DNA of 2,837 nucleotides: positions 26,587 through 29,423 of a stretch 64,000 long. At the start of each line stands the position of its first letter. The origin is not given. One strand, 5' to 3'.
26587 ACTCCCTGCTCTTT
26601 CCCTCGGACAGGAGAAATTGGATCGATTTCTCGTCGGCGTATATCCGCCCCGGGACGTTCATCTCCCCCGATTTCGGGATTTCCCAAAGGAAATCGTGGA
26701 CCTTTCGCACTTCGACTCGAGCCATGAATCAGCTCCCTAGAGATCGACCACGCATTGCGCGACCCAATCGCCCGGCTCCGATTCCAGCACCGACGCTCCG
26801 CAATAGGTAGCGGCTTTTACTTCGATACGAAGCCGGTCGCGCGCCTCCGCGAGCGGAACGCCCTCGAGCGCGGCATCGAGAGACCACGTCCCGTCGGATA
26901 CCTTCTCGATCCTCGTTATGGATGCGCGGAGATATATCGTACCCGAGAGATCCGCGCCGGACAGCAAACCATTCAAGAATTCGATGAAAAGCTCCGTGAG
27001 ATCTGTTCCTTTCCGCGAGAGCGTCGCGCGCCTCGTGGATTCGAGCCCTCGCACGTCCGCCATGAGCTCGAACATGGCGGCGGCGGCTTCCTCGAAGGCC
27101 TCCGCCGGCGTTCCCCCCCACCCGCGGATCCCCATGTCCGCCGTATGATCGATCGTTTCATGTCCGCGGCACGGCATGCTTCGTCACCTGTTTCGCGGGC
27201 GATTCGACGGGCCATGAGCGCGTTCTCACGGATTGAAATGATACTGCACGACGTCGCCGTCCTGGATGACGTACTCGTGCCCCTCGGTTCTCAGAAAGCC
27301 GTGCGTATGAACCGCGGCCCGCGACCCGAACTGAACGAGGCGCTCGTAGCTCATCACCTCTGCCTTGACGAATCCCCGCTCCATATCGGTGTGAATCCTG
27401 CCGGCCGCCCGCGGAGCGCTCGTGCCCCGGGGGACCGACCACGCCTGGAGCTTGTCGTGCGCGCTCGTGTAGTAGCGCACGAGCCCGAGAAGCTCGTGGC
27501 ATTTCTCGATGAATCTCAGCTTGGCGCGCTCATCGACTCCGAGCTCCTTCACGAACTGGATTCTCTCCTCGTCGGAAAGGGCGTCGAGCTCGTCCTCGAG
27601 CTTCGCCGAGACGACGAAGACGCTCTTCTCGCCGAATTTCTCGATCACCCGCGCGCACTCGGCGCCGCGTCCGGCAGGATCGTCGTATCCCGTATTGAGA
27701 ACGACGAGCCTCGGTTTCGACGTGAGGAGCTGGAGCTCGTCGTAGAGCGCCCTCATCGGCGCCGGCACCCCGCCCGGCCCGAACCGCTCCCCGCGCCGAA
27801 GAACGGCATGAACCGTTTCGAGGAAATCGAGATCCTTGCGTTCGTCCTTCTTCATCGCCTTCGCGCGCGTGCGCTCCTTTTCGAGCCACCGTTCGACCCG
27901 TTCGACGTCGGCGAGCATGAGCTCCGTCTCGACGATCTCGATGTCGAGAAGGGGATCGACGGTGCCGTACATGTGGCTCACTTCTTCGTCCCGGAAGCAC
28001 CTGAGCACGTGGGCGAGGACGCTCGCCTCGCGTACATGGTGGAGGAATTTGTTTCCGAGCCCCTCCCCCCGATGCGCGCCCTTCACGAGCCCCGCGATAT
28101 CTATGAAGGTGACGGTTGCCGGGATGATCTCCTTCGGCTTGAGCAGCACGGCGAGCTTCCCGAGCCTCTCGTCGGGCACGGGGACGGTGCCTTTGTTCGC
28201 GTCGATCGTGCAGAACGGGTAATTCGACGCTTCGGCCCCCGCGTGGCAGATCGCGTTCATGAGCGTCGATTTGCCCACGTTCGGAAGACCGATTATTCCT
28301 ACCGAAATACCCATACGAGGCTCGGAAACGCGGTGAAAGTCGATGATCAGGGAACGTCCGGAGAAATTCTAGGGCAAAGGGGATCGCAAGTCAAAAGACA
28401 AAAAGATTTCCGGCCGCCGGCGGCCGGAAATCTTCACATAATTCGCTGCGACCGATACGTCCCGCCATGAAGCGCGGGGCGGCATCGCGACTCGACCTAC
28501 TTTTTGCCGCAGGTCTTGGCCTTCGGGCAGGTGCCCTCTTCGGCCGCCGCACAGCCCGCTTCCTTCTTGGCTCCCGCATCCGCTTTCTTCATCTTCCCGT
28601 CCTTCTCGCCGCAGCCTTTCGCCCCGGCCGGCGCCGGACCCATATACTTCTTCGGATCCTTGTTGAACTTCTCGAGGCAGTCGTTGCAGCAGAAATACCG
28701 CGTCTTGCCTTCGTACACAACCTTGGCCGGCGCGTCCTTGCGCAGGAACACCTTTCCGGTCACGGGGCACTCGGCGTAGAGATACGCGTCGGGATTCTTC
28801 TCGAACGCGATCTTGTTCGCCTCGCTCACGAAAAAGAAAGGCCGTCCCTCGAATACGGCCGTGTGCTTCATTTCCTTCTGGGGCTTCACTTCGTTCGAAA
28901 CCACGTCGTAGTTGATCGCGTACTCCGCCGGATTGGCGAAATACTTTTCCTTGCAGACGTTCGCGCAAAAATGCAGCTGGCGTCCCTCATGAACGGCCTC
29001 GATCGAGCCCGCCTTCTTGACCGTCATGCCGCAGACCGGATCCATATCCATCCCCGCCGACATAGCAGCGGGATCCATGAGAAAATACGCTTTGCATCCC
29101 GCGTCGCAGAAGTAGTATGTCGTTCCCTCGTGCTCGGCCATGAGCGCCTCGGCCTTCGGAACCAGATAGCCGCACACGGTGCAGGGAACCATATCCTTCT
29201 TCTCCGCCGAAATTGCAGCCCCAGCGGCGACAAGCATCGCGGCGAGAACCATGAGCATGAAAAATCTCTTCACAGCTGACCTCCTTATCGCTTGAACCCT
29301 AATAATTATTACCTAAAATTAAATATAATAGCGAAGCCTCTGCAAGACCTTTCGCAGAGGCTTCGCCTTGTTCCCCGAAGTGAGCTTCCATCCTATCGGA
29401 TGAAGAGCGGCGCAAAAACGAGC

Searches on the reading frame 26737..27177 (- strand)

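Call 19: search_protein_families(library=ncbifam, max_evalue=0.00001, proteins=[window:26737-27177:-])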
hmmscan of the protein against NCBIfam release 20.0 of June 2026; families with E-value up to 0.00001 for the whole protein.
window:26737-27177:- (146 aa): 1 family
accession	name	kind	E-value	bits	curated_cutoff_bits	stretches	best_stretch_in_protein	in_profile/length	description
NF001617.0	PRK00407.1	equivalog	7.1e-27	94.2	126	1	3-146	1-139/139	hypothetical protein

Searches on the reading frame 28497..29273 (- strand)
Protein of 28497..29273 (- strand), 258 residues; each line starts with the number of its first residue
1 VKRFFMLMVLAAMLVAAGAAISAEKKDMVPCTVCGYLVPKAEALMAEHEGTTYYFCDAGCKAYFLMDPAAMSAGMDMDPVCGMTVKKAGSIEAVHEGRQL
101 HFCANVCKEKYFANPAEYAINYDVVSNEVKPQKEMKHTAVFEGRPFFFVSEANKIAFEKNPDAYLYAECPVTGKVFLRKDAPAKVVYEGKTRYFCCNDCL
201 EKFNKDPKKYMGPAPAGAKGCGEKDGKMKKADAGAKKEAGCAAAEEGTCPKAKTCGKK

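Call 19: search_protein_families(library=ncbifam, max_evalue=0.00001, proteins=[window:28497-29273:-])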
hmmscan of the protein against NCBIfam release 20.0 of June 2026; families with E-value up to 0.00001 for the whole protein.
window:28497-29273:- (258 aa): 1 family
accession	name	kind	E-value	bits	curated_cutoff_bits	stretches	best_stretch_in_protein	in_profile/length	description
NF041384.1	YHS_seleno_dom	subfamily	6.5e-09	36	70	0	134-165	22-53/113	YHS domain-containing (seleno)protein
